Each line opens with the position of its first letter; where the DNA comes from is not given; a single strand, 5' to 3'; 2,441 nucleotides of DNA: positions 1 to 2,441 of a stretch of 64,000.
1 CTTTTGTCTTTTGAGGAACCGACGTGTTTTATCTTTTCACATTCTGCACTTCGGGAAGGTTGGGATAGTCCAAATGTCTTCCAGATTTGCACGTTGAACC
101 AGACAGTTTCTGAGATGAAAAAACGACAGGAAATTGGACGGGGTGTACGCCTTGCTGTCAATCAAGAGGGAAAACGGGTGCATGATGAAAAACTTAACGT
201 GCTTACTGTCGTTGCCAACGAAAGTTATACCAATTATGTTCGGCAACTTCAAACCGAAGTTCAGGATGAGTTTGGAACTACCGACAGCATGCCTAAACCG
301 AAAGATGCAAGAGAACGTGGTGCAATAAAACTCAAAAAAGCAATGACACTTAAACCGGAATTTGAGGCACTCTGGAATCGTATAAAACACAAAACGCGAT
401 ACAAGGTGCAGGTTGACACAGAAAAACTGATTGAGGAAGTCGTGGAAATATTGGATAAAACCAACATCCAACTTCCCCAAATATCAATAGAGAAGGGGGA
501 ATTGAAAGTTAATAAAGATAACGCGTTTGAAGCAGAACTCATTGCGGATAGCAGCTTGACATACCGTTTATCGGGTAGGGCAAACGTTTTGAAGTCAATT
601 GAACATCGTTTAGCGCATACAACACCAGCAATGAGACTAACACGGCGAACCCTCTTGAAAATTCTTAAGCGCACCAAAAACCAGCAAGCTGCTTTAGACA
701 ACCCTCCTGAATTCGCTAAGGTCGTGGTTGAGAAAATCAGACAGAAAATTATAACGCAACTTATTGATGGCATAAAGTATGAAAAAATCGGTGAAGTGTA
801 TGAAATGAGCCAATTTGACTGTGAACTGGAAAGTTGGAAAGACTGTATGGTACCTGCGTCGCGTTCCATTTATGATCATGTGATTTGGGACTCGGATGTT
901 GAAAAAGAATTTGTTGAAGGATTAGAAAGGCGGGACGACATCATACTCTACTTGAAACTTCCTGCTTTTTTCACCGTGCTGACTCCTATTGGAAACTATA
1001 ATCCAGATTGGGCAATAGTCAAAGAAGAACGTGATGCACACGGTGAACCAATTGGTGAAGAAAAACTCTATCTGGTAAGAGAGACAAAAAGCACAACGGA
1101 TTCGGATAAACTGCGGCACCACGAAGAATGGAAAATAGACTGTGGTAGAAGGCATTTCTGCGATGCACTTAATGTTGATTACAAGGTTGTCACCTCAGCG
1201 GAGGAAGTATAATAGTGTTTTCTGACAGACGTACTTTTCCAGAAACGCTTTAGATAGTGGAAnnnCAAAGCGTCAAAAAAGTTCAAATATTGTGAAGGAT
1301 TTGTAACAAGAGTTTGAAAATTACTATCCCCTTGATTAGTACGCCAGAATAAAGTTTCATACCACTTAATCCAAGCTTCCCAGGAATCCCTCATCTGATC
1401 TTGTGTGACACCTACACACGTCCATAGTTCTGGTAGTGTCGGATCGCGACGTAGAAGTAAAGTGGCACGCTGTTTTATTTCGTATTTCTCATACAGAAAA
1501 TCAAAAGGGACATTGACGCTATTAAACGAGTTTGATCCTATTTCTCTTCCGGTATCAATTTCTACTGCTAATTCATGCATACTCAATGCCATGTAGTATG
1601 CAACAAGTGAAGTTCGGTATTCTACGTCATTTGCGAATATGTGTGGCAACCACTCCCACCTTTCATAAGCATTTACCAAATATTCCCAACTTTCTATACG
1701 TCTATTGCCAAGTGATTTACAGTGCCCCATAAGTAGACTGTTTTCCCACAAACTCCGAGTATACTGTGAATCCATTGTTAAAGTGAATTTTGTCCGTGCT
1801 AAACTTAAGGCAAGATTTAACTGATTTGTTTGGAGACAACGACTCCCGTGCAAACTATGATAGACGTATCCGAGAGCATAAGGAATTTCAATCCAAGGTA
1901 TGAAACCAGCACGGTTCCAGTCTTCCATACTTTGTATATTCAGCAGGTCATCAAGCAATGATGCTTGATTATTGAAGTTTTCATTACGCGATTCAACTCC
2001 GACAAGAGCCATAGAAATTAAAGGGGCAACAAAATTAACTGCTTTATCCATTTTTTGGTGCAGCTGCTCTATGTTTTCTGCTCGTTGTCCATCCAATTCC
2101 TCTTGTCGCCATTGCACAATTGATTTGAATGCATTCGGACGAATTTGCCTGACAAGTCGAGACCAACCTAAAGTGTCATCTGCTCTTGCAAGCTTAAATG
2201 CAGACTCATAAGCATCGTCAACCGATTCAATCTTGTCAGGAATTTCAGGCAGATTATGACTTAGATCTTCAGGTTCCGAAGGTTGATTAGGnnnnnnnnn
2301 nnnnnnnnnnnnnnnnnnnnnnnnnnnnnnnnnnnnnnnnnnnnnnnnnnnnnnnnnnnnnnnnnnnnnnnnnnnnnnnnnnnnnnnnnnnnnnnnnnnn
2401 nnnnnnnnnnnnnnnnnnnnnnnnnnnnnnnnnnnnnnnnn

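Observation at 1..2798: TIR-domain protein with a large unrecognised C-terminal domain, convergent with a type III restriction Res gene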

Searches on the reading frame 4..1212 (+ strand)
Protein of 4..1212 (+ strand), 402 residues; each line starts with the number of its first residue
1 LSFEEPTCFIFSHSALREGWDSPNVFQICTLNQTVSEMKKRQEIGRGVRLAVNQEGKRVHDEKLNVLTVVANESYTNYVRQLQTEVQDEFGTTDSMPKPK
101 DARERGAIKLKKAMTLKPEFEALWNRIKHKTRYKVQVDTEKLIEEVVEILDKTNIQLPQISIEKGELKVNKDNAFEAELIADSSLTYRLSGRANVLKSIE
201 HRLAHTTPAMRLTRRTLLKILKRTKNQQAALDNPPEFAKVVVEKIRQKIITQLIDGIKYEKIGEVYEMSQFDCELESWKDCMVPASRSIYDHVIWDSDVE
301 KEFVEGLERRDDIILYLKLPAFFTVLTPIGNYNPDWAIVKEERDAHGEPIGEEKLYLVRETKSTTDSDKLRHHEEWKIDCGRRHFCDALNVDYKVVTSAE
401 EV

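Call 3: search_protein_families(library=pfam, proteins=[window:4-1212:+], max_evalue=1)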
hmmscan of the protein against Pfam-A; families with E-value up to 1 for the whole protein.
window:4-1212:+ (402 aa): 3 families
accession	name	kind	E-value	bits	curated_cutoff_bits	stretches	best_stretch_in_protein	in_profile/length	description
PF19778.5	RE_endonuc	-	1.1e-34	119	23.4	1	287-398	2-107/108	Endonuclease domain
PF10360.14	DUF2433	-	0.015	15.9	27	1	112-162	20-70/124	Protein of unknown function (DUF2433)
PF14805.11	THDPS_N_2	-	0.065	13.8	25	1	116-170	2-54/67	Tetrahydrodipicolinate N-succinyltransferase N-terminal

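Call 4: search_protein_families(library=padloc, proteins=[window:4-1212:+], max_evalue=1)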
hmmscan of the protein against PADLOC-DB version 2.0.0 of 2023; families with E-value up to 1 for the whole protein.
window:4-1212:+ (402 aa): 4 families
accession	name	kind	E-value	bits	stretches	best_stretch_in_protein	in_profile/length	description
PDLC03647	REase_III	-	3e-106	354.7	2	100-401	680-981/989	Type III restriction enzyme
PDLC03649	REase_III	-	8.5e-30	101.4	2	1-90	489-577/973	Type III restriction enzyme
PDLC03648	REase_III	-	8.7e-08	28.7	1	10-79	314-380/871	Type III restriction enzyme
PDLC03650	REase_III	-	0.0018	14.7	1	7-56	378-427/898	Type III restriction enzyme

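Call 5: search_protein_families(library=ncbifam, proteins=[window:4-1212:+], max_evalue=1)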
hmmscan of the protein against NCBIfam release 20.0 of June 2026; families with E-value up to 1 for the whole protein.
window:4-1212:+ (402 aa): 3 families
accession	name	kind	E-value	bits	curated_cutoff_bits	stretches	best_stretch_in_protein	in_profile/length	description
NF012027.0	PRK15483.1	equivalog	2.8e-36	124.8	564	2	5-102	500-596/986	type III restriction-modification system endonuclease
NF046055.1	restr_BPTD_3080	equivalog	2.6e-06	25.7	800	1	10-367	577-926/970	BPTD_3080 family restriction endonuclease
NF007342.0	PRK09834.1-4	equivalog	0.13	11.2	251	1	213-252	158-197/263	DNA-binding transcriptional regulator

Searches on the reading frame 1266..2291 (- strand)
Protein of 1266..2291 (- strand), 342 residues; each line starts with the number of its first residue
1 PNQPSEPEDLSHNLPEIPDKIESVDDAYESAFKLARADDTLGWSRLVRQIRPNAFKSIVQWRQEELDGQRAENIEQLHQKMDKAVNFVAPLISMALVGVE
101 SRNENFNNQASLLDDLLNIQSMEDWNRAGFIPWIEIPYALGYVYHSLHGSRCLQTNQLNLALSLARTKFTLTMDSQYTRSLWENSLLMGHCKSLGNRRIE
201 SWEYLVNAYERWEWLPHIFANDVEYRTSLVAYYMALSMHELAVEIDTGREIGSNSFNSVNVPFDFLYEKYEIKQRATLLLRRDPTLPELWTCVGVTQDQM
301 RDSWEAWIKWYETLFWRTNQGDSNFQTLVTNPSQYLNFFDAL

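Call 25: search_protein_representatives(protein=window:1266-2291:-)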
Query: 342 residues. Proteins with E-value up to 0.001 (for the whole library): 358; up to 1e-10: 263; up to 1e-30: 85. The best 150 are listed.
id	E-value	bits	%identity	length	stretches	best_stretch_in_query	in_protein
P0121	1.8e-95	336.3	52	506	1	4-342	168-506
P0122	1.1e-87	310.7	51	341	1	11-317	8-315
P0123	1.2e-72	261.3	53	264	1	13-265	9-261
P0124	2.9e-68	246.8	76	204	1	3-151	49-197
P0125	3.7e-67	243.2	45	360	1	12-315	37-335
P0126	1.3e-61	224.9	42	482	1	10-309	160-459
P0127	3.4e-60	220.3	43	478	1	7-315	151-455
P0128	1.3e-59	218.4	41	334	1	16-311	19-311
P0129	4.2e-58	213.4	45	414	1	10-262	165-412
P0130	3.2e-57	210.5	45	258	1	81-341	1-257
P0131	4.8e-57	209.9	51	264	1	71-312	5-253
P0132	8.9e-57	209.1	38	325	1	17-310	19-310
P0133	1.2e-56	208.6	55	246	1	68-285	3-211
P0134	4.2e-55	203.5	38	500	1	26-309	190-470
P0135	5.6e-54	199.8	38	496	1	26-309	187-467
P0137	2.2e-51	191.3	36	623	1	19-309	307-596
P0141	5.0e-49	183.6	38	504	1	25-318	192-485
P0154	5.9e-42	160.3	35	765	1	10-310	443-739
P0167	8.1e-39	150.0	30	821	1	21-321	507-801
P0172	4.5e-38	147.5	33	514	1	24-309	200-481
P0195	8.2e-33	130.3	29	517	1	25-328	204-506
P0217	1.3e-28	116.4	29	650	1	29-313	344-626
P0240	1.3e-25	106.5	26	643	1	24-309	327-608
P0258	9.9e-23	97.1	28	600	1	29-317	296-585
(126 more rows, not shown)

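Call 33: search_protein_families(library=pfam, proteins=[P0127, P0137, P0141, P0154, P0167, P0172, P0195, P0217, P0240, P0258], max_evalue=0.01)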
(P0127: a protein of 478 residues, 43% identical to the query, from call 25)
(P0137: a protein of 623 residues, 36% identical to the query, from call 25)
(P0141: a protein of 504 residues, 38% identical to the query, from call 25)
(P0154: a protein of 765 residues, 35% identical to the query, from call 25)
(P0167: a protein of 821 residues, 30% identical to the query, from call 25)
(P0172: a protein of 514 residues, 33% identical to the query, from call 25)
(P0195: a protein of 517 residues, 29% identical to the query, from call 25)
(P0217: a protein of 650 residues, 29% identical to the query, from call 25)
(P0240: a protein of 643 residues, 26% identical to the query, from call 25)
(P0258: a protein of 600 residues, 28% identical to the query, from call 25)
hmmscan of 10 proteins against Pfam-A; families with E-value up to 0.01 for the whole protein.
P0127 (478 aa): 2 families
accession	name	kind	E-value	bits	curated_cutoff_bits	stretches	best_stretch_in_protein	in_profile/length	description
PF13676.11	TIR_2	-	2.5e-25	89.8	28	1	4-135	1-122/122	TIR domain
PF01582.25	TIR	-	2.5e-06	27.9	21.3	1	4-84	4-84/179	TIR domain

P0137 (623 aa): 7 families
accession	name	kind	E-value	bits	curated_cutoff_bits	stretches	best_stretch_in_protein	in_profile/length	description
PF13614.12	AAA_31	-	3.6e-09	37.2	27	1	3-146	2-125/177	AAA domain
PF01656.29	CbiA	-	2.9e-08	34.1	25.4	1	6-175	2-54/125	CobQ/CobB/MinD/ParA nucleotide binding domain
PF10609.15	ParA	-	2.2e-06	27.7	27.1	1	3-50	4-51/246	NUBPL iron-transfer P-loop NTPase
PF07015.17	VirC1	-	2.4e-06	27.5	24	1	3-44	2-43/231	VirC1 protein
PF00142.24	Fer4_NifH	-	0.0011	19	25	1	4-40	2-37/271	4Fe-4S iron sulfur cluster binding proteins, NifH/frxC family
PF02374.21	ArsA_ATPase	-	0.0044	16.7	24.3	1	7-40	5-38/305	Anion-transporting ATPase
PF09140.17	MipZ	-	0.006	16.4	20.7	0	4-52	2-50/262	ATPase MipZ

P0141 (504 aa): 0 families

P0154 (765 aa): 2 families
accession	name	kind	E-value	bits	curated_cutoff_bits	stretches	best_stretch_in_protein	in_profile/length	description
PF00069.31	Pkinase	-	2.8e-26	92.9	31.7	1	167-397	2-220/263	Protein kinase domain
PF07714.23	PK_Tyr_Ser-Thr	-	5.3e-13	49.3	23.1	1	168-372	3-201/258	Protein tyrosine and serine/threonine kinase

P0167 (821 aa): 2 families
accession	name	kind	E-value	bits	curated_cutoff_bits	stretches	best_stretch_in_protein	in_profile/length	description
PF00069.31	Pkinase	-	6.2e-36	124.6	31.7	1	213-431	1-212/263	Protein kinase domain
PF07714.23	PK_Tyr_Ser-Thr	-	3.5e-20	72.8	23.1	1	215-422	3-205/258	Protein tyrosine and serine/threonine kinase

P0172 (514 aa): 0 families

P0195 (517 aa): 0 families

P0217 (650 aa): 1 family
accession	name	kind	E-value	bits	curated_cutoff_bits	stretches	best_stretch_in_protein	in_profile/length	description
PF13614.12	AAA_31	-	1.9e-05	25.1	27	1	9-207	2-164/177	AAA domain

P0240 (643 aa): 7 families
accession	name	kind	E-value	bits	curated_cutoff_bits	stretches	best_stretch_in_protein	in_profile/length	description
PF13614.12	AAA_31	-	2.6e-11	44.2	27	1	14-203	2-169/177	AAA domain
PF01656.29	CbiA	-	3.2e-08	34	25.4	1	17-236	2-98/125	CobQ/CobB/MinD/ParA nucleotide binding domain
PF10609.15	ParA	-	4.6e-07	30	27.1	1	14-66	4-56/246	NUBPL iron-transfer P-loop NTPase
PF09140.17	MipZ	-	6.2e-05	22.9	20.7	1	15-68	2-55/262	ATPase MipZ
PF00142.24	Fer4_NifH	-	0.00016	21.7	25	1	16-51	3-37/271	4Fe-4S iron sulfur cluster binding proteins, NifH/frxC family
PF02374.21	ArsA_ATPase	-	0.0028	17.4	24.3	1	18-51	5-38/305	Anion-transporting ATPase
PF06564.18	CBP_BcsQ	-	0.0088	16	21.3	0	16-50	4-38/234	Cellulose biosynthesis protein BcsQ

P0258 (600 aa): 3 families
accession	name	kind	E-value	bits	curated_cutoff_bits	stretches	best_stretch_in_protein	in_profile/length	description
PF00069.31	Pkinase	-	5.6e-29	101.8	31.7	1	18-220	2-194/263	Protein kinase domain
PF07714.23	PK_Tyr_Ser-Thr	-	3.8e-17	62.9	23.1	1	18-218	2-199/258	Protein tyrosine and serine/threonine kinase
PF17667.7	Pkinase_fungal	-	0.00081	18.7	24.1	1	120-216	288-386/387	Fungal protein kinase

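Call 42: search_protein_families(library=padloc, proteins=[window:1266-2291:-, P0154, P0137, P0141, P0127, P0122], max_evalue=0.01)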
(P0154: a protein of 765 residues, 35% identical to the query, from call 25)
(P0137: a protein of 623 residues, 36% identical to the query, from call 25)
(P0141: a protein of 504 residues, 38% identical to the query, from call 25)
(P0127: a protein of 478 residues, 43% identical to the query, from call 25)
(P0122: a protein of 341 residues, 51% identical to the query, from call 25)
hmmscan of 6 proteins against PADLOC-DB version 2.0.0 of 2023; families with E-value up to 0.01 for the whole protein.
window:1266-2291:- (342 aa): 0 families

P0154 (765 aa): 34 families (the best 25 are shown)
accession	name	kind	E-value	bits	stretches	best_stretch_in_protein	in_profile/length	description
PDLC04042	PD-T4-6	-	7.2e-39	132.2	1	159-433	4-278/292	-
PDLC04053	PD-T4-6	-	1.3e-36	124.7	1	160-440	6-284/311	-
PDLC04138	mad6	-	2.3e-36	123.9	1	161-440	48-326/659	mads_6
PDLC04046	PD-T4-6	-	5.3e-34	116.1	1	161-466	10-323/427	-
PDLC04047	PD-T4-6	-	3.5e-32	109.8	1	159-429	5-274/327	-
PDLC04063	PD-T4-6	-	6.8e-32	108.9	1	162-468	14-328/564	-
PDLC04049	PD-T4-6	-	1e-31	108.2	1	159-440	6-294/442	-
PDLC04058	PD-T4-6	-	4.3e-31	106.4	1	158-372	5-219/460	-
PDLC04059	PD-T4-6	-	7.1e-31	105.7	1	169-468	9-315/433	-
PDLC04060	PD-T4-6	-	2.4e-30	103.9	1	160-436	4-278/486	-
PDLC03920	MkoA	-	4.4e-29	99.4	1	161-445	6-294/1112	-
PDLC04043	PD-T4-6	-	4.8e-28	96.4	1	165-431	16-281/452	-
PDLC04048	PD-T4-6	-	2.1e-27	94.5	1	160-372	6-209/354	-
PDLC04041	PD-T4-6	-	9.5e-27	92.3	1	152-392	16-251/443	-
PDLC04039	PD-T4-6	-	3e-26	90.4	1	165-432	15-280/458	-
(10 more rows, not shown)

P0137 (623 aa): 3 families
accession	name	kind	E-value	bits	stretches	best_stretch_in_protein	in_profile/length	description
PDLC04559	PDC-M28B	-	1.7e-26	91.3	1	4-174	130-306/438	-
PDLC04560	PDC-M28B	-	8.1e-13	46.4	1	2-51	14-63/327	-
PDLC01752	Cas2e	-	0.0023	16.2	1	105-172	34-92/115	-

P0141 (504 aa): 1 family
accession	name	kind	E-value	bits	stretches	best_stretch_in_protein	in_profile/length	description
PDLC00731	Effector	-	0.0088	13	0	94-172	222-292/306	TIR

P0127 (478 aa): 9 families
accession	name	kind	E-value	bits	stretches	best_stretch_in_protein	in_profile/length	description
PDLC02421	Aga_TIR-PNTD1-PNTD2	-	2.8e-13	47.8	1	3-139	5-133/430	Class I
PDLC03957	bSEFIR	-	2.9e-12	45.1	1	3-224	40-273/412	-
PDLC02403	Aga_TIR-PNTD1-PNTD2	-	3.2e-12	44.2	1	4-139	5-132/443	Class I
PDLC05062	PDC-S66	-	5.6e-11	40.4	1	4-77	151-223/282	-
PDLC02012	SAVED5--SAVED_TIR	-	1.5e-10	38.8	1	3-55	15-66/404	-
PDLC02400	Aga_TIR-PNTD1-PNTD2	-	6.7e-07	26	1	19-139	205-316/639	Class I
PDLC02416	Aga_REase-TIR-PNTD1-PNTD2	-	2.3e-05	21.2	1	22-139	176-279/572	Class I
PDLC02962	RT-TIR_XII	-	0.00022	18.2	1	2-92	346-423/478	single gene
PDLC00728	Effector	-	0.0015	15.6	1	3-54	11-62/432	TIR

P0122 (341 aa): 0 families

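Call 48: predict_structure(alignment_id=A3)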
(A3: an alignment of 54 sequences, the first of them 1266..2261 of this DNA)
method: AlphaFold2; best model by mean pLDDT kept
length: 332 residues; sequences in the alignment: 54
mean_pLDDT: 89.4   pTM: 0.91
mean pLDDT of the five models: 89.4, 89.2, 87.9, 87.2, 83.5
residues with pLDDT >= 90: 220; 70-90: 93; 50-70: 18; < 50: 1
segments of 3 or more residues with pLDDT < 50: none
pLDDT, mean of each block of 10 residues (from residue 1): 73 92 95 94 94 91 94 97 96 91 93 89 92 96 95 89 76 80 86 95 96 97 94 91 74 87 95 95 96 91 74 67 83 89
secondary structure, 60 per line:
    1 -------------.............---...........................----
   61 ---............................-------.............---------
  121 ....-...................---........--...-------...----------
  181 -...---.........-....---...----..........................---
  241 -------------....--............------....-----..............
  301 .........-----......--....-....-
elements in order: H14-26 H30-56 H64-91 H99-111 H121-124 H126-144 H148-155 E158-160 E168-170 H188-196 H198-201 H212-237 H254-257 H260-271 H278-281 H287-309 H315-320 H323-326 H328-331

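Call 51: fold_search(model_id=the predicted structure, library=pdb)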
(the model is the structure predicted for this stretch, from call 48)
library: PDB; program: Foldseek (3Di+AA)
matches with E <= 10: 336; with E <= 0.001: 0
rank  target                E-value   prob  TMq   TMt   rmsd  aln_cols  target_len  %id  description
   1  9mg8_B                1.2e-01  0.38  0.19  0.19  21.3       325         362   12  Crystal Structure of b-iTHR-110 (released 2025-12-17)
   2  8gel_A                3.9e-01  0.18  0.17  0.13  21.0       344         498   11  Cryo-EM structure of synthetic tetrameric building block sC4 (released 2024-03-13)
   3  5xah_A                4.0e-01  0.13  0.17  0.16  18.8       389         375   11  Crystal structure of human Importin4 (released 2018-02-14)
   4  8v2d_A                4.4e-01  0.25  0.20  0.21  17.8       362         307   13  Computational Designed Nanocage O43_129 (released 2024-03-13)
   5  4kyo_D                4.9e-01  0.11  0.15  0.16  17.9       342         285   11  Alanine-glyoxylate aminotransferase variant K390A in complex with the TPR domain of human Pex5p (released 2014-11-19)
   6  9dze_A                5.4e-01  0.13  0.16  0.16  18.4       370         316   12  Computationally Designed Bifaceted Protein Nanomaterial pD5-14 (released 2024-10-30)
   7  3hai_A                5.4e-01  0.11  0.13  0.15  33.8       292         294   10  Crystal structure of human PACSIN1 F-BAR domain (P21 lattice) (released 2009-06-16)
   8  5l9u_O                5.8e-01  0.10  0.15  0.09  19.7       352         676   15  Model of human Anaphase-promoting complex/Cyclosome (APC/C-CDH1) with a cross linked Ubiquitin variant-substrate-UBE2C (released 2016-09-14)
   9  2x3v_A                6.3e-01  0.10  0.14  0.15  35.1       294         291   10  Structure of The F-BAR Domain of Mouse Syndapin I (released 2010-04-07)
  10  7ajl_AAA              7.4e-01  0.10  0.15  0.16  22.1       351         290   11  Cyrstal structure of CYRI-B/Fam49B (released 2020-11-18)
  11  6hc2_S                8.7e-01  0.06  0.12  0.11  21.3       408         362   12  Crystal structure of NuMA/LGN hetero-hexamers (released 2019-05-29)
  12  9dze_f                9.1e-01  0.18  0.20  0.23  14.9       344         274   12  Computationally Designed Bifaceted Protein Nanomaterial pD5-14 (released 2024-10-30)
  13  5dse_C                9.5e-01  0.10  0.17  0.11  20.2       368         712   12  Crystal Structure of the TTC7B/Hyccin Complex (released 2015-12-02)
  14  5xbk_C                1.1e+00  0.13  0.22  0.20  18.4       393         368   11  Crystal structure of human Importin4 (released 2018-02-14)
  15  3m3w_A                1.1e+00  0.09  0.14  0.16  33.2       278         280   12  Crystal structure of mouse PACSIN3 BAR domain mutant (released 2011-03-16)
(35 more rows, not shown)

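Call 57: fold_search(model_id=the predicted structure, library=viral)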
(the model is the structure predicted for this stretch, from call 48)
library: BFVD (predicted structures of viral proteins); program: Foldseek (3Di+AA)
matches with E <= 10: 179; with E <= 0.001: 0
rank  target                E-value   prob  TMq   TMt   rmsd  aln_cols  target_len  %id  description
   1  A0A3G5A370            2.6e-01  0.14  0.13  0.15  18.7       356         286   12  Tetratricopeptide repeat protein [Harvfovirus sp.]
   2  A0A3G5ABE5            5.1e-01  0.11  0.16  0.14  19.3       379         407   13  Ankyrin repeat protein [Hyperionvirus sp.]
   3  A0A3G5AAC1            6.8e-01  0.10  0.15  0.12  19.5       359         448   11  UDP-N-acetylglucosamine--peptide N-acetylglucosaminyltransferase SPINDLY [Hyperionvirus sp.]
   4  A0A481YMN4            7.4e-01  0.04  0.10  0.08  22.2       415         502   11  Ankyrin repeat protein [Pithovirus LCDPAC01]
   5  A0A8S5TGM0            7.7e-01  0.10  0.16  0.18  15.8       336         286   12  Uncharacterized protein [Myoviridae sp. ctIty1]
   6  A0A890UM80            8.0e-01  0.08  0.16  0.16  18.9       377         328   11  (no name in the UniProt tables at hand)
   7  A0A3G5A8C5            9.0e-01  0.12  0.17  0.18  18.3       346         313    8  Gamma-soluble NSF attachment protein [Homavirus sp.]
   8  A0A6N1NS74            1.2e+00  0.09  0.18  0.19  16.3       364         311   12  Gamma-soluble NSF attachment protein [Tupanvirus deep ocean]
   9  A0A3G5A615            1.2e+00  0.05  0.13  0.12  22.4       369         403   13  Sel1 repeat family protein [Hyperionvirus sp.]
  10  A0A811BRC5            1.3e+00  0.09  0.21  0.11  20.5       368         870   10  Uncharacterized protein [Pandoravirus japonicus]
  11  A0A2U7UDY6            1.3e+00  0.08  0.18  0.14  18.5       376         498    9  F-box domain containing protein [Pandoravirus neocaledonia]
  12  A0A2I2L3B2            1.3e+00  0.04  0.11  0.07  22.5       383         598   13  Ankyrin-repeat protein [Orpheovirus IHUMI-LCC2]
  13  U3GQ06                1.5e+00  0.16  0.23  0.26  15.7       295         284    7  Uncharacterized protein [Suid betaherpesvirus 2]
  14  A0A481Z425            1.6e+00  0.03  0.11  0.10  21.2       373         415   11  Ankyrin repeat protein [Pithovirus LCPAC104]
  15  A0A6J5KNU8            1.7e+00  0.04  0.13  0.09  21.1       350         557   11  Sel1-like repeat [uncultured Caudovirales phage]
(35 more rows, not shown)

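Call 65: search_protein_families(library=pfam, proteins=[P0141, P0172, P0195], max_evalue=0.01)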
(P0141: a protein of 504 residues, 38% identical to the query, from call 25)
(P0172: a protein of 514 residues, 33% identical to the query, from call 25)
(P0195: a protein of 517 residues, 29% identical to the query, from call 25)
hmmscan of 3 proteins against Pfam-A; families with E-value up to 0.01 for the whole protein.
P0141 (504 aa): 0 families

P0172 (514 aa): 0 families

P0195 (517 aa): 0 families

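Call 69: search_dna_similar(query=window:1266-2261:-, collection=plasmids, mode=protein, max_evalue=0.001, max_rows=20)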
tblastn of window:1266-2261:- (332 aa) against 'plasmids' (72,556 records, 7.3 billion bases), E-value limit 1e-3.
No match.

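Call 70: search_dna_similar(query=window:1266-2261:-, collection=phages, mode=protein, max_evalue=0.001, max_rows=20)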
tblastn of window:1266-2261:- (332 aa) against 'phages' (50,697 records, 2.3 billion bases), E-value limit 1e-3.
No match.
